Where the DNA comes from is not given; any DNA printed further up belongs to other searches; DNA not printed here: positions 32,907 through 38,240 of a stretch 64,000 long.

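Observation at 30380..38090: Tight three-gene cluster: YqiJ/NfeD-like membrane protein, YqiK flotillin, and a 1677-aa AAA+ protein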

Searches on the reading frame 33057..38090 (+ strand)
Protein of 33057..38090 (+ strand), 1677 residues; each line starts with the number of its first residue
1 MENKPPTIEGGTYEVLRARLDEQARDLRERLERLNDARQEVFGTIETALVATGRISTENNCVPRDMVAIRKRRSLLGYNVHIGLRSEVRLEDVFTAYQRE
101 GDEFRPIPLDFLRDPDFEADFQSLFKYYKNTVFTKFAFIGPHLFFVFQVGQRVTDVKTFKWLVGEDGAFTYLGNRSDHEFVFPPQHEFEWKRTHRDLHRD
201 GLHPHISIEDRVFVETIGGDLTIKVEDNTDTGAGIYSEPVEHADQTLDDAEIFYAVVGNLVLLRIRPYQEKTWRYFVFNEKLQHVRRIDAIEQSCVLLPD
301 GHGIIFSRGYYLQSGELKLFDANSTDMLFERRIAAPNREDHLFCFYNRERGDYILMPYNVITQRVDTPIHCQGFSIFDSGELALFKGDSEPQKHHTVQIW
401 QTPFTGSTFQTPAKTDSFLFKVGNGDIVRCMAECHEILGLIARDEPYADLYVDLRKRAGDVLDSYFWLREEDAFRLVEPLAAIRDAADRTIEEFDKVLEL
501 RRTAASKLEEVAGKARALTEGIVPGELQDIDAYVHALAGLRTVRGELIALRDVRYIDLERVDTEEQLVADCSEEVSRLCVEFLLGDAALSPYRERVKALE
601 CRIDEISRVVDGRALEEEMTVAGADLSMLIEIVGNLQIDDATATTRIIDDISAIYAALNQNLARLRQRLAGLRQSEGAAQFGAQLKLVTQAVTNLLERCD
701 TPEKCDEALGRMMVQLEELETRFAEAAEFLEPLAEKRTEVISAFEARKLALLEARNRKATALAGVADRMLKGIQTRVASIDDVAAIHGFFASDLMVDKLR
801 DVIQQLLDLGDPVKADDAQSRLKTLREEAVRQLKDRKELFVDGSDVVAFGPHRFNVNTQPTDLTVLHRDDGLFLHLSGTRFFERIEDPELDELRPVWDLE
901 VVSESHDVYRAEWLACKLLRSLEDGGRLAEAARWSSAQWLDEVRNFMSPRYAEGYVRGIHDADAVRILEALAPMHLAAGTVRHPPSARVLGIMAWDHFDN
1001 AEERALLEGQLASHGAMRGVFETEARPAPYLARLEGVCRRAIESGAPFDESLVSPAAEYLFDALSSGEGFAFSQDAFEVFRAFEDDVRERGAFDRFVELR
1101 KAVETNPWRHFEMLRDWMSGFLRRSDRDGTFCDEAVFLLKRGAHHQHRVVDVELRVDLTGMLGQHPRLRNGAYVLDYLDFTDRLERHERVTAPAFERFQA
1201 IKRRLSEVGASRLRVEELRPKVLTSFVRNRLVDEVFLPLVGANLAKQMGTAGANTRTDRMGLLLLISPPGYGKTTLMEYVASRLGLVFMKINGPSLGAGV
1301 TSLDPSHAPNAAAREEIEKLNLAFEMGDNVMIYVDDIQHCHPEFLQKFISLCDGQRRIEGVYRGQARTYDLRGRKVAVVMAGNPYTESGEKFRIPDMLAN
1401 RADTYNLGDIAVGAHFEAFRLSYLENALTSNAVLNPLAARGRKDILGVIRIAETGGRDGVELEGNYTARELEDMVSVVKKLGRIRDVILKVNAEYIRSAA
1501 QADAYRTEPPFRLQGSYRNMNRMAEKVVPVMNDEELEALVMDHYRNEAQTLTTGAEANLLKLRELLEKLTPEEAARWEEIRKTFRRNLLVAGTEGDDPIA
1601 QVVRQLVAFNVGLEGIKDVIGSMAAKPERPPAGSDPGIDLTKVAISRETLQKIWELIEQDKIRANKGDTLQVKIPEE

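Call 3: search_protein_families(library=pfam, proteins=[window:33057-38090:+], max_evalue=0.01)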
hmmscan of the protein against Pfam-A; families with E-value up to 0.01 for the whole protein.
window:33057-38090:+ (1677 aa): 6 families
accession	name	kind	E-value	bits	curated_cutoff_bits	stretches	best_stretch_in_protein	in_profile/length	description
PF12458.13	DUF3686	-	6.4e-186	618.6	25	1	26-466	1-448/448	ATPase involved in DNA repair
PF25472.1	DUF7902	-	1.3e-23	83.5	26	1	588-669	2-83/85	Domain of unknown function (DUF7902)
PF00004.35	AAA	-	2.7e-06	28.3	21.2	1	1263-1344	1-73/131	ATPase family associated with various cellular activities (AAA)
PF07728.20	AAA_5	-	1.2e-05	25.8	22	1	1263-1387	2-126/139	AAA domain (dynein-related subfamily)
PF13401.12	AAA_22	-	0.00014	22.6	27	1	1260-1357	5-115/130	AAA domain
PF05496.18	RuvB_N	-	0.00049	20.3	27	1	1249-1296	22-69/159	Holliday junction DNA helicase RuvB P-loop domain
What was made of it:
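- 34308..35570 (+): Gene 3 residues 418-838: long alpha-helical/coiled-coil region, including DUF7902. Pfam DUF7902 at residues 588-669 (call 3).
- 36819..37736 (+): Gene 3 residues about 1255-1560: AAA+ module. Walker A is GYGKTT (1270-1275), Walker B is DD (1335-1336), sensor-1 is N1383, and there are conserved arginines at R1401 and R1518. Pfam AAA/AAA_5 (call 3).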

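Call 5: search_protein_families(library=ncbifam, proteins=[window:33057-38090:+], max_evalue=1)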
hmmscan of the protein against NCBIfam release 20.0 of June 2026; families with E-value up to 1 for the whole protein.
window:33057-38090:+ (1677 aa): 4 families
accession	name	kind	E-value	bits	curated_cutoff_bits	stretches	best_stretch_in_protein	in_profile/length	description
NF000868.0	PRK00080.1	equivalog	8e-05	21.7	282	1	1247-1296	38-87/330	Holliday junction branch migration DNA helicase RuvB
TIGR00635.1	ruvB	equivalog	0.00048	19.3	299.05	1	1251-1296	21-66/305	Holliday junction branch migration DNA helicase RuvB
NF047515.1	SpiroCoCo_C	equivalog_domain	0.0093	15.2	125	1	637-738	164-266/313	SpiroCoCo family coiled-coil protein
NF003229.0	PRK04195.1-5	equivalog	0.12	11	280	1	1262-1292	46-76/413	replication factor C large subunit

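Call 6: search_protein_families(library=padloc, proteins=[window:33057-38090:+], max_evalue=1)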
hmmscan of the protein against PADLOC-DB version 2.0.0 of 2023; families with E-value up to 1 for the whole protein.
window:33057-38090:+ (1677 aa): 3 families
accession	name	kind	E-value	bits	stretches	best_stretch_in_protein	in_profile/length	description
PDLC04232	IetA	-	0.0036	14.7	1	1263-1291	119-147/330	-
PDLC02196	IetA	-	0.025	12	1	1262-1287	124-149/374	-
PDLC04140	mad8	-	0.066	10.7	1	1258-1307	25-67/314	mads_8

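Call 11: find_homologous_proteins(query=window:33057-38087:+, max_evalue=0.00001)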
Query window:33057-38087:+ (1677 aa): 3903 proteins with E <= 0.00001 among 8000 candidates; the best 120 are listed.
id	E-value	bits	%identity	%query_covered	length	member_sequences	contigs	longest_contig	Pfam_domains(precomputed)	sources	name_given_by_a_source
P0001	0.0e+0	3779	100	100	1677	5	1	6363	PF12458.14,PF00004.36,PF07728.21,PF25472.2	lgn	-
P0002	0.0e+0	3093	81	100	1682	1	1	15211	PF12458.14,PF00004.36,PF07728.21,PF25472.2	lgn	-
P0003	0.0e+0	2816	73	100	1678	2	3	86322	PF12458.14,PF00004.36,PF07728.21,PF25472.2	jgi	jgi:hypothetical protein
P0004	0.0e+0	2813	74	100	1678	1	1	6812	PF12458.14,PF00004.36,PF07728.21,PF25472.2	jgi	jgi:hypothetical protein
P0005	0.0e+0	2504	66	100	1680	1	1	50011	PF12458.14,PF00004.36,PF07728.21,PF25472.2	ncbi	-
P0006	0.0e+0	2394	64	100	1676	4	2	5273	PF12458.14,PF00004.36,PF05496.19,PF07728.21,PF25472.2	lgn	-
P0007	0.0e+0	2393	65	100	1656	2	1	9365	PF12458.14,PF00004.36,PF07728.21,PF25472.2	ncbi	ncbi:MAG: DNA repair ATPase [Chthoniobacterales bacterium]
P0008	0.0e+0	2371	65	100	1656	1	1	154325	PF12458.14,PF00004.36,PF07728.21,PF25472.2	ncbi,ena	-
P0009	0.0e+0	2345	63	100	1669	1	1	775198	PF12458.14,PF00004.36,PF07728.21,PF25472.2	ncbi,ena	-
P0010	0.0e+0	2261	61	100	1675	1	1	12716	PF12458.14,PF00004.36,PF05496.19,PF07728.21,PF25472.2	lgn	-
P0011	0.0e+0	2166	59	99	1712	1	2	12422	PF12458.14,PF00004.36,PF07728.21,PF25472.2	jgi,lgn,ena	-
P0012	0.0e+0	2122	57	99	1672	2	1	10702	PF12458.14,PF00004.36,PF13401.13,PF05496.19,PF07728.21,PF25472.2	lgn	-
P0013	0.0e+0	2113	56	99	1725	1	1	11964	PF12458.14,PF00004.36,PF07728.21,PF25472.2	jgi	jgi:hypothetical protein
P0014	0.0e+0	2085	54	99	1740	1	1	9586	PF12458.14,PF00004.36,PF13401.13,PF07728.21,PF25472.2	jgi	jgi:hypothetical protein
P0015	0.0e+0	2079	56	99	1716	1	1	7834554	PF12458.14,PF00004.36,PF07728.21,PF25472.2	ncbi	ncbi:DNA repair ATPase [Verrucomicrobiota bacterium sgz303538]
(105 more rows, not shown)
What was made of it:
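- Pfam and NCBI name the family 'ATPase involved in DNA repair' or 'DNA repair ATPase' (calls 3, 11).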

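Call 14: find_related_loci(query=A1, collection=genome_contigs, flank=10000)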
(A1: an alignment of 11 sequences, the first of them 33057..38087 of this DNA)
Query A1 (1677 aa) in genome_contigs; peptide patterns used: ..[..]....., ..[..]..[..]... (x = any residue, [..] = any of these).
600 stretches matched a pattern (row limit reached: there are more); 586 encode a relative of the query (tblastn E <= 1e-3); the best 80 are kept; 80 distinct loci.
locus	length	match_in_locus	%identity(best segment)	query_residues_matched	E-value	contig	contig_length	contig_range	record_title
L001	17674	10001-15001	51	7-1657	0e+0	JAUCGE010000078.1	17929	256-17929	Desulfobacterales bacterium HSG16 NODE_113_length_17929, whole genome shotgun sequence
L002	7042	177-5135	52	6-1658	0e+0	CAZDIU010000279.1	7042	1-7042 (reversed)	MAG TPA_asm: uncultured Desulfobacterales bacterium isolate binchicken_co168_310 genome assembly, contig: NODE_16516_len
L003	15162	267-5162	54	8-1626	0e+0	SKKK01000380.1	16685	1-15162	MAG: Planctomycetaceae bacterium isolate CSSed162cmA_153 CSSed16-2cmA-8530, whole genome shotgun sequence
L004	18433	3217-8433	53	2-1660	0e+0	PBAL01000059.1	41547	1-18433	MAG: Verrucomicrobiales bacterium isolate SP5 MHASMcontig_2483334, whole genome shotgun sequence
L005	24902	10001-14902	52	5-1617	0e+0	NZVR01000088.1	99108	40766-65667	MAG: Blastopirellula sp. isolate NAT61 40924, whole genome shotgun sequence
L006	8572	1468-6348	51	2-1618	0e+0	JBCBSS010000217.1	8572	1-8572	MAG: Bacteroidota bacterium isolate J06638_29 NODE_217_length_8572_cov_9.057092, whole genome shotgun sequence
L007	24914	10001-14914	51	8-1637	0e+0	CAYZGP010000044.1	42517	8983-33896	MAG TPA_asm: uncultured Pirellulaceae bacterium isolate SRP114822_co2_89 genome assembly, contig: NODE_748_length_42517_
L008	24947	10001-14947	51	8-1645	0e+0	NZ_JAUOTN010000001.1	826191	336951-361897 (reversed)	Pontibacter coccineus strain BT731 NODE_1_length_826191_cov_40.291961, whole genome shotgun sequence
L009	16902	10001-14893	51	8-1640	0e+0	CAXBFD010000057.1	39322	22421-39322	MAG TPA_asm: uncultured bacterium isolate ERR2762125_concoct_30 genome assembly, contig: ERZ3421902.465, whole genome sh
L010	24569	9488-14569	52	7-1676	0e+0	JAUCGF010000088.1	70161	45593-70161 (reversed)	Desulfococcaceae bacterium HSG9 NODE_20_length_70161, whole genome shotgun sequence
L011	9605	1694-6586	52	8-1631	0e+0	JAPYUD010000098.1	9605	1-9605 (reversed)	MAG: Pirellulaceae bacterium isolate PW8.concoct.81 PW8_8008_length_9605_cov_6.997696, whole genome shotgun sequence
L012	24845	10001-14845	51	8-1616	0e+0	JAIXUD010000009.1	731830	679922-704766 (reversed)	MAG: Sphingobacteriales bacterium isolate D1_MAG_00006 pond_D1_MAG_00006_000000000010, whole genome shotgun sequence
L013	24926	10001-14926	51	7-1637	0e+0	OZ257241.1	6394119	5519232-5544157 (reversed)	MAG: Roseivirga sp. isolate 41ee1c54-7d41-4592-86ce-9a47ec6e0262 genome assembly, chromosome: 1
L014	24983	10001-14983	51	8-1659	0e+0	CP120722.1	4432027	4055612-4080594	Kiritimatiellota bacterium B12222 chromosome, complete genome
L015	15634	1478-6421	50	8-1657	0e+0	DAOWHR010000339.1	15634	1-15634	MAG TPA_asm: Anaerohalosphaeraceae bacterium isolate CSMAG_2022 CSMAG_2022_k141_5871181_length_15634_cov_8.0000, whole g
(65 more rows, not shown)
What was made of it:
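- The phyla are Desulfobacterota, Planctomycetota, Verrucomicrobiota, Kiritimatiellota, Omnitrophota, Bacteroidota and Clostridia (call 14).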
